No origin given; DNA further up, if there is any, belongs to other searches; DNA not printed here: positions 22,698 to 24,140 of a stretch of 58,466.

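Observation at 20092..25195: Candidate new CDP-activated phospho-substituent pathway: TagF-like transferase, LicC-like cytidylyltransferase fused to a ParB/Srx domain, and DUF711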

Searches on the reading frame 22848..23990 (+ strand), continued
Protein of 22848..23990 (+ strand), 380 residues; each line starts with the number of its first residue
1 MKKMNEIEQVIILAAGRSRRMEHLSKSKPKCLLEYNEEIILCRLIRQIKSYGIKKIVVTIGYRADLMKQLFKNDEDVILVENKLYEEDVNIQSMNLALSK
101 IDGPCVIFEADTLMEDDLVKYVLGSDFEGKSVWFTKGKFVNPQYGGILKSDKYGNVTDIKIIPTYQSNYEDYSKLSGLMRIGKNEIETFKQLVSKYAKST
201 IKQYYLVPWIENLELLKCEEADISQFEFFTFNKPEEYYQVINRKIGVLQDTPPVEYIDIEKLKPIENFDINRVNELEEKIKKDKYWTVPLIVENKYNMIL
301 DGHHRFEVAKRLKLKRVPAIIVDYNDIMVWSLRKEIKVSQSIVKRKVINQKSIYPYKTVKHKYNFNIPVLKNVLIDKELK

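Call 55: get_annotated_region(hit=H35, flank=8000)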
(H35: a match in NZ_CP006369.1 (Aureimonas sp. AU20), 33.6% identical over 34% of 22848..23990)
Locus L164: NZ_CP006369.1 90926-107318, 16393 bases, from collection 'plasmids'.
description: Aureimonas sp. AU20 plasmid pAU20b, complete sequence
organism: Aureimonas sp. AU20 (NCBI taxid 1349819)
taxonomy: Bacteria; Pseudomonadota; Alphaproteobacteria; Hyphomicrobiales; Aurantimonadaceae; Aureimonas; Aureimonas sp. AU20
host: -; source: -; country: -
typing (MOB-suite, as given by PLSDB): non-mobilizable
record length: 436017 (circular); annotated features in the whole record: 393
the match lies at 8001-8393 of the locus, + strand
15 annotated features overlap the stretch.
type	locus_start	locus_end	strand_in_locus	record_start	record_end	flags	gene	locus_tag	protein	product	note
CDS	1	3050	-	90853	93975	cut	-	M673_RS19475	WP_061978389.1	multidrug efflux RND transporter permease subunit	GO:0055085 - transmembrane transport [Evidence IEA]; GO:0042908 - xenobiotic transport [Evidence IEA]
CDS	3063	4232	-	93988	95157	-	-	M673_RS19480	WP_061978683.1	efflux RND transporter periplasmic adaptor subunit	GO:0006810 - transport [Evidence IEA]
CDS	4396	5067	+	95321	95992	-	-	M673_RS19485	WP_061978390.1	response regulator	GO:0000160 - phosphorelay signal transduction system [Evidence IEA]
CDS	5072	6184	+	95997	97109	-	-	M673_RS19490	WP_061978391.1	ATP-binding protein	-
CDS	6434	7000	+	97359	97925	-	-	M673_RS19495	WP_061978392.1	cytochrome b/b6 domain-containing protein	-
CDS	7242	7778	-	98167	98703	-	-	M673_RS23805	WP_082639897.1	DDE-type integrase/transposase/recombinase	-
CDS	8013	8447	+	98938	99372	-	-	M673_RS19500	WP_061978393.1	ParB N-terminal domain-containing protein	-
CDS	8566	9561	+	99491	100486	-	-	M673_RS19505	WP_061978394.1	ornithine cyclodeaminase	-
CDS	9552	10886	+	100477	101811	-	-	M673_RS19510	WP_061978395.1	amino acid decarboxylase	-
CDS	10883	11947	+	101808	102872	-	-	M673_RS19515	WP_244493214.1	cysteine synthase family protein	GO:0006535 - cysteine biosynthetic process from serine [Evidence IEA]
CDS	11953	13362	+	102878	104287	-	-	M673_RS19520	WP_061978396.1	MATE family efflux transporter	GO:0009410 - response to xenobiotic stimulus [Evidence IEA]; GO:0006855 - xenobiotic transmembrane transport [Evidence ...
CDS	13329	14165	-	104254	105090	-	-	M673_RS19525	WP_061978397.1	ABC transporter ATP-binding protein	-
CDS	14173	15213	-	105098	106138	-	-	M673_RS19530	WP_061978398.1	iron ABC transporter permease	GO:0006826 - iron ion transport [Evidence IEA]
CDS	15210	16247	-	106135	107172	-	-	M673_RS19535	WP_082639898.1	iron ABC transporter permease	GO:0006826 - iron ion transport [Evidence IEA]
CDS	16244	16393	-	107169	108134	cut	-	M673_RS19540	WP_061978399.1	ABC transporter substrate-binding protein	-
